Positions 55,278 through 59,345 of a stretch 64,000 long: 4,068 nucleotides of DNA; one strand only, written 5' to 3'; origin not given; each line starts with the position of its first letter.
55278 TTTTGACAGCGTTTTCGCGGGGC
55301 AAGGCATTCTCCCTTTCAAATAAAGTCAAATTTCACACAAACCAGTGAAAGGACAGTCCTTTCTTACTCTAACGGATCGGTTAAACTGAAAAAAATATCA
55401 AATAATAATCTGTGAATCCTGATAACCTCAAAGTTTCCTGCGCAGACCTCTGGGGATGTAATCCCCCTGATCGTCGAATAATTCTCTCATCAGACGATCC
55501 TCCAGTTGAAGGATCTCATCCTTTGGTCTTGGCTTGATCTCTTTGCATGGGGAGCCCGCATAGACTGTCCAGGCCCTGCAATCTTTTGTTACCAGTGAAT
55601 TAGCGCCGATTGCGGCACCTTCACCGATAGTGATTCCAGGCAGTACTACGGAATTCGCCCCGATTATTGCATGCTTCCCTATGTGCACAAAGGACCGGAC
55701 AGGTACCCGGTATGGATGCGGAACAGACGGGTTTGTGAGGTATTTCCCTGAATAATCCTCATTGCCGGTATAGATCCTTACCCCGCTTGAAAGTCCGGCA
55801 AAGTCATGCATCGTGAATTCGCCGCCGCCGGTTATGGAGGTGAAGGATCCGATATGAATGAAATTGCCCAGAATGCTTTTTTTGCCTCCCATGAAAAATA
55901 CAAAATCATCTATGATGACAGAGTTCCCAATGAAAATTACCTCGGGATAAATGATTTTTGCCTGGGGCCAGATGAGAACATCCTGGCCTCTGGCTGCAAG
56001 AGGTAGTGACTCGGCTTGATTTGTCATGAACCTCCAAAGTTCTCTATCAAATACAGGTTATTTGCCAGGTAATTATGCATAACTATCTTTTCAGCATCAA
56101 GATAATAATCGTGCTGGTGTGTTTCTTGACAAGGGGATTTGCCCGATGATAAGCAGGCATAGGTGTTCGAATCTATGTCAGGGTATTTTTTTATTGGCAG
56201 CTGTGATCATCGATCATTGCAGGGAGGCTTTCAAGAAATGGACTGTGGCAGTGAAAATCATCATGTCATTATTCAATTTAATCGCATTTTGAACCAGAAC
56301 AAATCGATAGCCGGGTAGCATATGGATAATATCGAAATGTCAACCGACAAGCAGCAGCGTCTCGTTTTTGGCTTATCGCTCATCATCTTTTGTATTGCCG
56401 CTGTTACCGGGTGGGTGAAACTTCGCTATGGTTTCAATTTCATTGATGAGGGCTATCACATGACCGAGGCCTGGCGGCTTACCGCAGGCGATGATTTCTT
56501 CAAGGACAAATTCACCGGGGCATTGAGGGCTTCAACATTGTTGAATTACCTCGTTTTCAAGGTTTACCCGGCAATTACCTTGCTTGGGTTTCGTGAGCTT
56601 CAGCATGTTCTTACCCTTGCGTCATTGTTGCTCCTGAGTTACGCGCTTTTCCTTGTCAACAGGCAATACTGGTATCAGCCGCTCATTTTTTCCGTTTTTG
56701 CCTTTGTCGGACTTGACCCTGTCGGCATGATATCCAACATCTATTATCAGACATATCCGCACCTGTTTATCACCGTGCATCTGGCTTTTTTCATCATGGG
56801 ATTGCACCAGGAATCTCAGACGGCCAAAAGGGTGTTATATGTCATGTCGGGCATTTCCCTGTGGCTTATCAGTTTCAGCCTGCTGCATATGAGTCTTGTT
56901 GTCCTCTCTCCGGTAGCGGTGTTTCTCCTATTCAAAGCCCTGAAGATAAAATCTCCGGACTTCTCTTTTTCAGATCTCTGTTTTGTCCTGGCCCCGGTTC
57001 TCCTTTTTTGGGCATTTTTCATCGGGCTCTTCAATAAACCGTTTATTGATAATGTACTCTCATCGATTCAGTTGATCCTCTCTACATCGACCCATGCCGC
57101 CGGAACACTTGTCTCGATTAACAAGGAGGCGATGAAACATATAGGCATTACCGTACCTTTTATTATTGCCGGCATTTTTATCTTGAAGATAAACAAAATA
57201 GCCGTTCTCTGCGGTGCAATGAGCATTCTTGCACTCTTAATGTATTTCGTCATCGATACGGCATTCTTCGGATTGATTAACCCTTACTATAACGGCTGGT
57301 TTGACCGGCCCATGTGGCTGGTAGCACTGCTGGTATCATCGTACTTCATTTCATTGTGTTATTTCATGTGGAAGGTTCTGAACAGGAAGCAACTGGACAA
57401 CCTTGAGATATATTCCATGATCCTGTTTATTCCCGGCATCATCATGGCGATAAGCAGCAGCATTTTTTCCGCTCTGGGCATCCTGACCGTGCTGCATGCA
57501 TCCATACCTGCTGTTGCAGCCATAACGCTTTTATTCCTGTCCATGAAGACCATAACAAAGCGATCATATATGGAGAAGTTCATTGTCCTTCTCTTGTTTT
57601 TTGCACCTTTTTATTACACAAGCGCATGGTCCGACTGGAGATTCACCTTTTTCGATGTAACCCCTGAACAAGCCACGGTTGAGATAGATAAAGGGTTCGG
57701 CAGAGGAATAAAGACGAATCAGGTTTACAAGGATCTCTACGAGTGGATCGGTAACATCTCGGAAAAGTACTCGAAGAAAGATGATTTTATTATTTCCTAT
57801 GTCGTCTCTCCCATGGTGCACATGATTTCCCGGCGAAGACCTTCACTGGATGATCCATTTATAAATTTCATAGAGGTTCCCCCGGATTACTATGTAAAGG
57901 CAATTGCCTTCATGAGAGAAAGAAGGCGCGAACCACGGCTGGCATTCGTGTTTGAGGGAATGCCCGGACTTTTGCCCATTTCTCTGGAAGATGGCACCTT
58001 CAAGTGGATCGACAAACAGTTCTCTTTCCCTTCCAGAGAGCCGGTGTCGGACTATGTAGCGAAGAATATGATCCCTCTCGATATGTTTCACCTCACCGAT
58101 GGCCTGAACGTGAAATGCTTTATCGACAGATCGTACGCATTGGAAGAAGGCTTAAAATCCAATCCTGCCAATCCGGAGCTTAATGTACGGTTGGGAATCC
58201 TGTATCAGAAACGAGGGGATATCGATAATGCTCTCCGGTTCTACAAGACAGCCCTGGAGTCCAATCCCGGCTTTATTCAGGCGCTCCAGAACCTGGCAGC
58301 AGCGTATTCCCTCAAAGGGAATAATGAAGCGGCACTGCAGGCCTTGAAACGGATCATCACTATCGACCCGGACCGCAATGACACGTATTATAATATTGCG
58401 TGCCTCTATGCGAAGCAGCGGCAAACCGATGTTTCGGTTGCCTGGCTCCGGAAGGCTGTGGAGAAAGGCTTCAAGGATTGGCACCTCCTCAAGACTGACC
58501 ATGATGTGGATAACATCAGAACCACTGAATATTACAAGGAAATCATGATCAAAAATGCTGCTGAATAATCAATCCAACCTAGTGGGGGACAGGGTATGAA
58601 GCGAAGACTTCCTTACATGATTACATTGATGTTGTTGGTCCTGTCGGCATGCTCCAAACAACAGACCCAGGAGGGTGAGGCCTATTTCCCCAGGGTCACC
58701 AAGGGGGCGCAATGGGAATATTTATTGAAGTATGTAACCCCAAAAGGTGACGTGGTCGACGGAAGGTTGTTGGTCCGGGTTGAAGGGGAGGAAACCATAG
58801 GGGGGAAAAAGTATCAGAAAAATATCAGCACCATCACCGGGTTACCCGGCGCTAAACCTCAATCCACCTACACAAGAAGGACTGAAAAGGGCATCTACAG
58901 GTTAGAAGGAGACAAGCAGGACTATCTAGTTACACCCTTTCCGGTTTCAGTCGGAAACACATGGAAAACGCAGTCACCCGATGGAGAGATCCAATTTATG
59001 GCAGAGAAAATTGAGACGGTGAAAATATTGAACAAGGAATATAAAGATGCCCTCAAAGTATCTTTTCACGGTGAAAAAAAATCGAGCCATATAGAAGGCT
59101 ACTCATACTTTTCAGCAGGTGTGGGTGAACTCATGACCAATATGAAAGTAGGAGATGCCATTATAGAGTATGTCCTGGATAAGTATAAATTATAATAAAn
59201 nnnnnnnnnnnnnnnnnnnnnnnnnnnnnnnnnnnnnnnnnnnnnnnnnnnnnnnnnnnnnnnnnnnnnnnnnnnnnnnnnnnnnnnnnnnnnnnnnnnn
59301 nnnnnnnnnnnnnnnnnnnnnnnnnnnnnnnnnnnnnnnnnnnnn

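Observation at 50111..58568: ArnB/ArnC-like module flanked by paralogous membrane-TPR proteins that may be the ArnT-like transferases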

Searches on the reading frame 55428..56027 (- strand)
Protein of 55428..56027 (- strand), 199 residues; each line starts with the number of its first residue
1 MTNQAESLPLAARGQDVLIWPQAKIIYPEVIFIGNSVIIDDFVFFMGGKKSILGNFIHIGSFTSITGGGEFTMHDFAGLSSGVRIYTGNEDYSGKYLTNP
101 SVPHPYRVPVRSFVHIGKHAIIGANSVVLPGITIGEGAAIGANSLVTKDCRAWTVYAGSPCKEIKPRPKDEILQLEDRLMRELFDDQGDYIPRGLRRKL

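Call 4: search_protein_families(library=pfam, proteins=[window:55428-56027:-], max_evalue=0.01)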
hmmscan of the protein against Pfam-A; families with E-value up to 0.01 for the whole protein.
window:55428-56027:- (199 aa): 2 families
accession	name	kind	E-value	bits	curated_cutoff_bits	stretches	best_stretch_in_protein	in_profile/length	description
PF00132.30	Hexapep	-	6e-12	45.2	27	1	114-148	2-36/36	Bacterial transferase hexapeptide (six repeats)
PF14602.12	Hexapep_2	-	1.2e-08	35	27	1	114-148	2-34/34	Hexapeptide repeat of succinyl-transferase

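Call 16: search_protein_families(library=ncbifam, proteins=[window:55428-56027:-], max_evalue=0.001)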
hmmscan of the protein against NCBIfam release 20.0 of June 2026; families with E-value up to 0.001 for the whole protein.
window:55428-56027:- (199 aa): 37 families (the best 25 are shown)
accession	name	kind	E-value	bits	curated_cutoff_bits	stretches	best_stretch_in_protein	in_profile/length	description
NF000311.1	Vat_ABCDEFH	equivalog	5.6e-18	65.2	300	1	51-175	52-172/201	Vat family streptogramin A O-acetyltransferase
NF000020.1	stregram_VatE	exception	6e-18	65.2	450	1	34-177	39-179/214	streptogramin A O-acetyltransferase Vat(E)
NF007797.0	PRK10502.1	subfamily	1.5e-16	60.6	192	1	33-169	55-181/183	WcaF family extracellular polysaccharide biosynthesis acetyltransferase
TIGR03308.1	phn_thr-fam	hypoth_equivalog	3.9e-15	56.2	201.65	1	111-173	106-168/204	phosphonate metabolim protein, transferase hexapeptide repeat family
NF058585.1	HptprglPActTf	PfamEq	2.5e-14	53.2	300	1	114-169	107-162/172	heptaprenylglyceryl phosphate O-acetyltransferase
NF000147.1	stregram_VatF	exception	4.3e-14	52.5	400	1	52-173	62-180/221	streptogramin A O-acetyltransferase Vat(F)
NF000490.1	chloram_CatB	equivalog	4.5e-14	52.3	350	1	58-174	58-171/210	type B chloramphenicol O-acetyltransferase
NF000111.1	stregram_VatD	exception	5.7e-14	52.4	400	1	51-177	55-178/209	streptogramin A O-acetyltransferase Vat(D)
TIGR03570.1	NeuD_NnaD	subfamily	1.9e-13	50.5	160.8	1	112-162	152-202/202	NeuD/PglB/VioB family sugar acetyltransferase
TIGR03532.1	DapD_Ac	equivalog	2.3e-13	50.3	231.75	1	112-166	159-213/231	2,3,4,5-tetrahydropyridine-2,6-dicarboxylate N-acetyltransferase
NF007240.0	PRK09677.1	equivalog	3.5e-13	49.5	243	1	54-167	75-184/192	putative lipopolysaccharide biosynthesis O-acetyl transferase WbbJ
NF000504.1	stregram_VatH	exception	6.7e-13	49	475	1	37-175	48-179/216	streptogramin A O-acetyltransferase Vat(H)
NF033468.1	stregram_VatI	exception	7.1e-13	48.8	415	1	51-174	54-173/208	streptogramin A O-acetyltransferase Vat(I)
NF000101.1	stregram_VatA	exception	2.9e-11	43.5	450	1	51-173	60-178/219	streptogramin A O-acetyltransferase Vat(A)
NF038307.1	EPS_acetyl_HpsU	equivalog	5.3e-11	42.5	305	1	113-166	124-177/178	hormogonium polysaccharide biosynthesis acetyltransferase HpsU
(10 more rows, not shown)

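Call 39: search_solved_structures(query=window:55428-56027:-, max_evalue=0.00001)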
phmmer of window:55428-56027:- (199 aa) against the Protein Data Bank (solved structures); distinct sequences matched with E-value up to 0.00001: 46.
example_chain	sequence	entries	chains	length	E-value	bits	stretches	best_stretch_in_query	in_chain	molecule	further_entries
3vbi_A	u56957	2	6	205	7.7e-36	126.9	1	10-182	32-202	Galactoside O-acetyltransferase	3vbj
3vbp_A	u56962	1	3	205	1.5e-35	125.9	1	10-182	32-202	Galactoside O-acetyltransferase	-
3vbm_A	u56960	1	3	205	2e-35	125.5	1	10-182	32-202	Galactoside O-acetyltransferase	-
3vbk_A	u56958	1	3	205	2e-35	125.5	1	10-182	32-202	Galactoside O-acetyltransferase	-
3vbn_A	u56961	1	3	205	2e-35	125.5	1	10-182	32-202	Galactoside O-acetyltransferase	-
3vbl_A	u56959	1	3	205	3.7e-35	124.6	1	10-182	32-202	Galactoside O-acetyltransferase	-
8j40_A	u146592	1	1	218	6e-13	52.1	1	50-175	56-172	CatB8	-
4dcl_A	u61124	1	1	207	4.5e-12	49.3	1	114-169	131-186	Putative acetyltransferase SACOL2570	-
4egg_A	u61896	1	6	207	4.5e-12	49.3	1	114-169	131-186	Putative acetyltransferase SACOL2570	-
3ftt_A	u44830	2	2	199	4.9e-12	49.1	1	111-167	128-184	Putative acetyltransferase SACOL2570 | Galactoside O-acetyltransferase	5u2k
3r8y_A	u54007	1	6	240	5.1e-12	49.1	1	115-170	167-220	2,3,4,5-tetrahydropyridine-2,6-dicarboxylate N-acetyltransferase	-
3v4e_A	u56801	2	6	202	5.2e-12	49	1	111-167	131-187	Galactoside O-acetyltransferase | Putative acetyltransferase SACOL2570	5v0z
7hzv_A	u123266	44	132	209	6.9e-11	45.4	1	52-177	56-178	Streptogramin A acetyltransferase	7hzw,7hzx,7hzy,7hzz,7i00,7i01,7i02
1khr_A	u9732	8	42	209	6.9e-11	45.4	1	52-177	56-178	STREPTOGRAMIN A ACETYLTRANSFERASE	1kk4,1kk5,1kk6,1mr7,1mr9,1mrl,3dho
6pu9_A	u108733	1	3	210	1.4e-10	44.4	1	39-178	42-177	Acetyltransferase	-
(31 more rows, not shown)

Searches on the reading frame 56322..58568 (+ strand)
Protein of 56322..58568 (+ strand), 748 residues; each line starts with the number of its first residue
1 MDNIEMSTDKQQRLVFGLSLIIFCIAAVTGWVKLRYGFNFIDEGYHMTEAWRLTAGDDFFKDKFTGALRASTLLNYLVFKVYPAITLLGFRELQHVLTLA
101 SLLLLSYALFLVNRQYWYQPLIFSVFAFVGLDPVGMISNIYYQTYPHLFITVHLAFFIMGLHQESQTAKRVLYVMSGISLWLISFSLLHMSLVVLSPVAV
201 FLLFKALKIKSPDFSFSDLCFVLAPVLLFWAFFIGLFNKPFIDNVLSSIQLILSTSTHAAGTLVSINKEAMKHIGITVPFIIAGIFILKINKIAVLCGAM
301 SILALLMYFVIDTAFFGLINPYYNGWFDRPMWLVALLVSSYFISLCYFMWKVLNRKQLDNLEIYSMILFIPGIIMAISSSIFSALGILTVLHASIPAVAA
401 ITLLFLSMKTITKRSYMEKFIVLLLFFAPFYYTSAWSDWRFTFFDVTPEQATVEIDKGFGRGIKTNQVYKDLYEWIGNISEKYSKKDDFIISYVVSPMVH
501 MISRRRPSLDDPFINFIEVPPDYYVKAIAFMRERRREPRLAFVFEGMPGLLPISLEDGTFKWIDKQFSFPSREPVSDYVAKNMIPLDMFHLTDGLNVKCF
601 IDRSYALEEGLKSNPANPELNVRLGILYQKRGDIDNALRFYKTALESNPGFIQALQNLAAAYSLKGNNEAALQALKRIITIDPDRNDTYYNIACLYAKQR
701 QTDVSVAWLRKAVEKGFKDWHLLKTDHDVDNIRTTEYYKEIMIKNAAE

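Call 5: search_protein_families(library=pfam, proteins=[window:56322-58568:+], max_evalue=0.01)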
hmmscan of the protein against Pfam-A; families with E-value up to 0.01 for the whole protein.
window:56322-58568:+ (748 aa): 14 families
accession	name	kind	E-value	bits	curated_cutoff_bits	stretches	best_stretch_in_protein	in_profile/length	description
PF00515.34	TPR_1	-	1.9e-15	56.4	27.8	2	623-651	6-34/34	Tetratricopeptide repeat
PF13181.12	TPR_8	-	2.1e-15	55.9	25.7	2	653-684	2-33/34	Tetratricopeptide repeat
PF14559.12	TPR_19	-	4.3e-14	53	25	2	631-687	4-59/68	Tetratricopeptide repeat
PF07719.23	TPR_2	-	1e-13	50.7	27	1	619-650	2-33/34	Tetratricopeptide repeat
PF13431.12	TPR_17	-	3e-13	49.4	24.4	1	640-673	1-34/34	Tetratricopeptide repeat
PF13176.12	TPR_7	-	1e-09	38.1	27.9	0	654-687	1-34/36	Tetratricopeptide repeat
PF13414.12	TPR_11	-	1.4e-09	37.9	26.8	2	662-699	4-41/42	TPR repeat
PF13374.12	TPR_10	-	1.3e-08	35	27.5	0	688-714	4-30/42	Tetratricopeptide repeat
PF13424.12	TPR_12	-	1.4e-07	32.1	30.1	2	621-682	6-75/77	Tetratricopeptide repeat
PF13432.12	TPR_16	-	3.5e-07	31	32.7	1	623-684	2-63/65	Tetratricopeptide repeat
PF13174.12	TPR_6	-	7.4e-07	29.9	26.3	0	653-684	1-32/33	Tetratricopeptide repeat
PF13428.12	TPR_14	-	1.5e-06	28.8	23.5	1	618-660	1-43/44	Tetratricopeptide repeat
PF13371.12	TPR_9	-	4e-06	27.2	35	0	661-715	4-58/73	Tetratricopeptide repeat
PF14561.12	TPR_20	-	1e-05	26.2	25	1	642-687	12-57/90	Tetratricopeptide repeat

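Call 17: search_protein_families(library=ncbifam, proteins=[window:56322-58121:+], max_evalue=1)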
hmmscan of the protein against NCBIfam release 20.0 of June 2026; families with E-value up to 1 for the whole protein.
window:56322-58121:+ (600 aa): 0 families

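Call 33: search_protein_families(library=pfam, proteins=[window:56322-58121:+], max_evalue=10)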
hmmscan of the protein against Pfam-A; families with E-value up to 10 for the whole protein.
window:56322-58121:+ (600 aa): 1 family
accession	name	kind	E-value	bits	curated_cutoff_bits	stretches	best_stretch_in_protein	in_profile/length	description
PF01538.23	HCV_NS2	-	8.1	6.5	25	1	307-401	9-102/195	Hepatitis C virus non-structural protein NS2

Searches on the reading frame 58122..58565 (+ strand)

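Call 60: search_protein_families(library=ncbifam, proteins=[window:58122-58565:+], max_evalue=0.001)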
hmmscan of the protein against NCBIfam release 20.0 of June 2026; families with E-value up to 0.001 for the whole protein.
window:58122-58565:+ (148 aa): 25 families
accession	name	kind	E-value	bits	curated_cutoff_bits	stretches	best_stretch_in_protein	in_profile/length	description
NF047558.1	TPR_END_plus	domain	1.4e-25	89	32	2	89-142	2-55/56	TPR end-of-group domain-containing protein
TIGR02917.1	PEP_TPR_lipo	equivalog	2e-18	65.7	312.2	1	6-119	453-566/899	XrtA/PEP-CTERM system TPR-repeat protein PrsT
NF040959.1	MamA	equivalog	6.9e-17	61.6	200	2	6-81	127-202/204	magnetosome protein MamA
TIGR02521.1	type_IV_pilW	equivalog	2e-11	43.9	154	2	6-55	53-102/234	type IV pilus biogenesis/stability protein PilW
NF002725.1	PRK02603.1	equivalog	6.4e-11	42.6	143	1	20-69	74-123/173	photosystem I assembly protein Ycf3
NF033920.0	C39_PA2778_fam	equivalog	1.8e-10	40.7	150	2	6-82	178-254/255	PA2778 family cysteine peptidase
NF033758.1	gliding_GltE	equivalog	2e-09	36.9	225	1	12-115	80-183/411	adventurous gliding motility TPR repeat lipoprotein GltE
NF033762.1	social_mot_Tgl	equivalog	7.8e-09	35.2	225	1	22-105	104-223/252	social motility TPR repeat lipoprotein Tgl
NF007302.0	PRK09782.1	equivalog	1.7e-06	26.3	1223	1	30-114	557-640/990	phage receptor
NF047371.1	FlcA_CTERM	equivalog_domain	3.2e-06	25.9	300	0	10-71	465-526/646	periplasmic flagellar collar protein FlcA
NF008756.0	PRK11788.1-4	equivalog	1.5e-05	24.2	474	0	40-116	202-279/389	lipopolysaccharide assembly protein LapB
NF047507.1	TPR_BatC_Lepto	exception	1.7e-05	24.4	175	0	22-58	100-136/214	TPR repeat-containing protein BatC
NF040561.1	PrimPol_Msp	equivalog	2e-05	23.3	200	1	16-100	23-99/515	CRISPR-associated primase-polymerase type A1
NF008755.0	PRK11788.1-3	equivalog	2.3e-05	23.9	430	0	7-48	59-100/388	lipopolysaccharide assembly protein LapB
TIGR02552.1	LcrH_SycD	equivalog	2.9e-05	23.8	104.8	1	14-89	48-122/136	SycD/LcrH family type III secretion system chaperone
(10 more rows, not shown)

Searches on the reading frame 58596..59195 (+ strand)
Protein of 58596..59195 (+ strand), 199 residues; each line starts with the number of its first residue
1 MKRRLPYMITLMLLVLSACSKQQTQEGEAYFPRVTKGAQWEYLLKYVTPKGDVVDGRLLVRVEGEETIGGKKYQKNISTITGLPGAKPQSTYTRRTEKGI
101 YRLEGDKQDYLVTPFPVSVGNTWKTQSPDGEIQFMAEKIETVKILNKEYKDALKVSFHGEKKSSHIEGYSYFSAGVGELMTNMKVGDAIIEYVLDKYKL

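Call 5: search_protein_families(library=pfam, proteins=[window:58596-59195:+], max_evalue=0.01)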
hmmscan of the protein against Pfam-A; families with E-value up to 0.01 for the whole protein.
window:58596-59195:+ (199 aa): 0 families

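Call 16: search_protein_families(library=ncbifam, proteins=[window:58596-59195:+], max_evalue=0.001)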
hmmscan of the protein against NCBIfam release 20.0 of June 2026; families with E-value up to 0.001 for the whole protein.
window:58596-59195:+ (199 aa): 0 families
